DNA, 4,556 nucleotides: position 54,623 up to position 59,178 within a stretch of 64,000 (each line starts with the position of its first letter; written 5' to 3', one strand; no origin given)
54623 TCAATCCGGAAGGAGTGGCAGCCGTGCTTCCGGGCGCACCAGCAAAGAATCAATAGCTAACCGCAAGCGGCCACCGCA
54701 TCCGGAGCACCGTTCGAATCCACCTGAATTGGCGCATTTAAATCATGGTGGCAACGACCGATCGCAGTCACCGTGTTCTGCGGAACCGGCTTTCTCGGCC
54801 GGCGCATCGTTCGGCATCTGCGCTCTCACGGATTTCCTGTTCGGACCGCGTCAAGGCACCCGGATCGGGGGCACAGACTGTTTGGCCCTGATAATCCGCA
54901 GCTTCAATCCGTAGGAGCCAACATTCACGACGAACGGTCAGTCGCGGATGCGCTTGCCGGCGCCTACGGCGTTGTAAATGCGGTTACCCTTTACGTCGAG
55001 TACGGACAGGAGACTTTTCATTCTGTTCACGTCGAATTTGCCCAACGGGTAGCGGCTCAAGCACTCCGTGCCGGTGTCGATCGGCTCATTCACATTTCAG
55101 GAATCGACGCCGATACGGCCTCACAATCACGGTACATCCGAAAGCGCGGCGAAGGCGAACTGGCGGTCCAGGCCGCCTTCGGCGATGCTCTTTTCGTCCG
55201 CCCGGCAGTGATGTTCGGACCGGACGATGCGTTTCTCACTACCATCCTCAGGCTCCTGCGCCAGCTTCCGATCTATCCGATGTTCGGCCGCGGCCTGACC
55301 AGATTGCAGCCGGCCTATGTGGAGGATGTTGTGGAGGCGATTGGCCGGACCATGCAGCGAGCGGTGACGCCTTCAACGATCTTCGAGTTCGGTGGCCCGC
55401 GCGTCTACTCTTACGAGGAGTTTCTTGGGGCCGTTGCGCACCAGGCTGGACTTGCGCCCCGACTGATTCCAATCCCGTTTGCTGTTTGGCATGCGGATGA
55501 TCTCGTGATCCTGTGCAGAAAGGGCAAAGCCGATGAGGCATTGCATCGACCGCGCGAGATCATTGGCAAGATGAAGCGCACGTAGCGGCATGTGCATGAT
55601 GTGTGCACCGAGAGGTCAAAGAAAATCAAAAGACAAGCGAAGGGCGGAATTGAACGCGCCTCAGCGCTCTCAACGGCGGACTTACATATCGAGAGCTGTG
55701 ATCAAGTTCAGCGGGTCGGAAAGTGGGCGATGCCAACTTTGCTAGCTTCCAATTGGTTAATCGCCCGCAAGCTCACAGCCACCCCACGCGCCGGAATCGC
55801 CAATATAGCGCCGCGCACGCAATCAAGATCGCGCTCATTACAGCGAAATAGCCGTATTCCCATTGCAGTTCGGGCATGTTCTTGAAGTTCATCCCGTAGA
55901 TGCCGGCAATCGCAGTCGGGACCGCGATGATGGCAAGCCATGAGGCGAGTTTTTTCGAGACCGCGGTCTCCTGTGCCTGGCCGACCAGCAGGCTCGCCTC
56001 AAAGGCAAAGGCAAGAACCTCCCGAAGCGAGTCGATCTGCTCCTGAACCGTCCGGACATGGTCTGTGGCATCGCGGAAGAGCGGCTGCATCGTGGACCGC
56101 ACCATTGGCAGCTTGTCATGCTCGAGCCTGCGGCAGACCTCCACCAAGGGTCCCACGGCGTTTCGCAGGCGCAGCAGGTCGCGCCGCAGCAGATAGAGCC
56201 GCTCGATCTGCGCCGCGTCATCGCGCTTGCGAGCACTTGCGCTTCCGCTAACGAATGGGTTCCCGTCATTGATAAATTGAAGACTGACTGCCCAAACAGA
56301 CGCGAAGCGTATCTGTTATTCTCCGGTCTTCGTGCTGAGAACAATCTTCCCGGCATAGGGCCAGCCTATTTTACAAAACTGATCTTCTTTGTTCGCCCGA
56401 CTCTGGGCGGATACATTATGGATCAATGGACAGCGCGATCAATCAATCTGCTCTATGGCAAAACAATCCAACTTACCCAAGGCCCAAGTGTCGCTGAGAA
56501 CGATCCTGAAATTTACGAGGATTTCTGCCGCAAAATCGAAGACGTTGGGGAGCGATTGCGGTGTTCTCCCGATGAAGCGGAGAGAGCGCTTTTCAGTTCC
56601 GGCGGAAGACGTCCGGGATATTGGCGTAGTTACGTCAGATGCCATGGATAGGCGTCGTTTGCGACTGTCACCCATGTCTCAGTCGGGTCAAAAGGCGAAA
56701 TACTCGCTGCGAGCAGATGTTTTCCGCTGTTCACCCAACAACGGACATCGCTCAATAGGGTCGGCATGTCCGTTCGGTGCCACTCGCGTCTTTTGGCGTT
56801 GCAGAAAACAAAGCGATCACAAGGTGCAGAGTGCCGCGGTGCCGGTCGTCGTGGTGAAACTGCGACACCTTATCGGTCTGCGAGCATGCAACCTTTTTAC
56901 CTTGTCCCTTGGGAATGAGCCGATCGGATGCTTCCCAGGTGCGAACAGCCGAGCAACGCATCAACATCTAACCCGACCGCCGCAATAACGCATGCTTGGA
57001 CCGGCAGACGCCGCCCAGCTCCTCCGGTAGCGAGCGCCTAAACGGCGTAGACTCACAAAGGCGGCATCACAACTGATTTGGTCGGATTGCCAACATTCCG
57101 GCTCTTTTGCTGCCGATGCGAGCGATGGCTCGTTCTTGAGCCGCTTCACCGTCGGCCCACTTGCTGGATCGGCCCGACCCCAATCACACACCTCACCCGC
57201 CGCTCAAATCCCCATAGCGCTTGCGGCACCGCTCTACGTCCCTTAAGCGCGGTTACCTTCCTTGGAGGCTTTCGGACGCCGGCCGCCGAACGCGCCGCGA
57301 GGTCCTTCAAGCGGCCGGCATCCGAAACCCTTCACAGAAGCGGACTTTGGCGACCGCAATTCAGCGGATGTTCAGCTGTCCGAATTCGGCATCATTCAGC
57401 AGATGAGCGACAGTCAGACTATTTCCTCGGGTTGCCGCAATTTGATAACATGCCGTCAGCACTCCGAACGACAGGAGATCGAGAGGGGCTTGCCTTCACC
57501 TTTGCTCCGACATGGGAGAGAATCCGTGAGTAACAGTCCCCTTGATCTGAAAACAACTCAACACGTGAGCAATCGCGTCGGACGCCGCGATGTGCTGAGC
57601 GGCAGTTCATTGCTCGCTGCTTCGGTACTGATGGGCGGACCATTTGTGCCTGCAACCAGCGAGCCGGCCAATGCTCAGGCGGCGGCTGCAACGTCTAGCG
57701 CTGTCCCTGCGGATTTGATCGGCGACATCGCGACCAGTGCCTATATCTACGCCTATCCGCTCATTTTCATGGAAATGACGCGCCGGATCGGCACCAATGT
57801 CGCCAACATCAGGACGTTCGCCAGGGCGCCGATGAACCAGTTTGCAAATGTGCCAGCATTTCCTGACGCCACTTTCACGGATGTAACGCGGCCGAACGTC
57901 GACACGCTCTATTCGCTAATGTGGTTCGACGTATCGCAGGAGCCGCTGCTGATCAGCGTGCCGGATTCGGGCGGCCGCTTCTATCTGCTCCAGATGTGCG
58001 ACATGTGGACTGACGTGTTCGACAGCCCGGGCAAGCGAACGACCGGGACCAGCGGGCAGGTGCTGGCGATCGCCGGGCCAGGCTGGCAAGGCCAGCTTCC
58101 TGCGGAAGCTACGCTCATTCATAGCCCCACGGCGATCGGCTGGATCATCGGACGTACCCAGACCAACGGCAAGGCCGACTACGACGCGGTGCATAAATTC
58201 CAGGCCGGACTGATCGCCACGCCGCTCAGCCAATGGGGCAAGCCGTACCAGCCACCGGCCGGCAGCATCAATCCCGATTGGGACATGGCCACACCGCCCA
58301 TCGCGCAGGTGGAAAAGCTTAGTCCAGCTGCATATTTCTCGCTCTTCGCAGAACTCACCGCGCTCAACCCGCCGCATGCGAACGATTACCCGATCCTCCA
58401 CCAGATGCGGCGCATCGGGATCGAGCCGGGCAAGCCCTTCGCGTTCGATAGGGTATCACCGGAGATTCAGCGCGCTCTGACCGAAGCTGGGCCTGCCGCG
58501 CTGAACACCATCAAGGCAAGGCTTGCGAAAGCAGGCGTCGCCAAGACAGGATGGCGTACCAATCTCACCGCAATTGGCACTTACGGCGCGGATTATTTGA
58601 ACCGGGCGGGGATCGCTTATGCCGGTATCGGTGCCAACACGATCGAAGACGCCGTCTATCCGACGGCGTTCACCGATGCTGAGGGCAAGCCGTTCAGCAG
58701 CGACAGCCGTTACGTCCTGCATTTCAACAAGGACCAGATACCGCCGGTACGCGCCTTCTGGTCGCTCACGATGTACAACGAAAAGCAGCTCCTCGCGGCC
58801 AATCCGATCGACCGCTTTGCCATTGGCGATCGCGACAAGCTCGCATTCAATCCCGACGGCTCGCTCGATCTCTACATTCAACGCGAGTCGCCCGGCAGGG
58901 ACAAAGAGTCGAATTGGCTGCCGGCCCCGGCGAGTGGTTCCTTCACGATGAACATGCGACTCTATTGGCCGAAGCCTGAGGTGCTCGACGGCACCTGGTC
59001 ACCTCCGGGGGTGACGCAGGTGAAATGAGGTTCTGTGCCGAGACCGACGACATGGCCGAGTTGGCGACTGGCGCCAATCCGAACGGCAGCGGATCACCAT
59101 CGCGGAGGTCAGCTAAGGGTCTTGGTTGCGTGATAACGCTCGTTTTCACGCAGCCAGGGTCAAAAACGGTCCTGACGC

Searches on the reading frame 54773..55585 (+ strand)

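Call 16: search_protein_families(library=pfam, proteins=[window:54773-55585:+], max_evalue=0.01)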
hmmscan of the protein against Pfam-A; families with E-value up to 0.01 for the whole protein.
window:54773-55585:+ (270 aa): 5 families
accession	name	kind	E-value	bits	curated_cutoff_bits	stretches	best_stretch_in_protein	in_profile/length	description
PF13460.12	NAD_binding_10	-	1.5e-12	48.2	27.2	1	4-118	2-106/184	NAD(P)H-binding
PF01370.27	Epimerase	-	1.1e-10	41.8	20.9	1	4-197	6-228/240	NAD dependent epimerase/dehydratase family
PF05368.20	NmrA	-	4.1e-07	30.3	27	1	2-120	8-117/298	NmrA-like family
PF04321.23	RmlD_sub_bind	-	5.2e-07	29.5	27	1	4-234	8-241/287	RmlD substrate binding domain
PF01073.25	3Beta_HSD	-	5.4e-07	29.3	22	1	4-132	5-138/280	3-beta hydroxysteroid dehydrogenase/isomerase family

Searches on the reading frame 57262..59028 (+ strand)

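Call 16: search_protein_families(library=pfam, proteins=[window:57262-59028:+], max_evalue=0.01)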
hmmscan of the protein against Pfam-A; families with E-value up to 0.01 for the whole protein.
window:57262-59028:+ (588 aa): 2 families
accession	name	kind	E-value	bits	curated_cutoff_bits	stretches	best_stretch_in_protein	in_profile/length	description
PF06863.17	DUF1254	-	2.3e-46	157.7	22.2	1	191-321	1-133/133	Protein of unknown function (DUF1254)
PF06742.16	DUF1214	-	2.5e-36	125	25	1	464-571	2-111/112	Protein of unknown function (DUF1214)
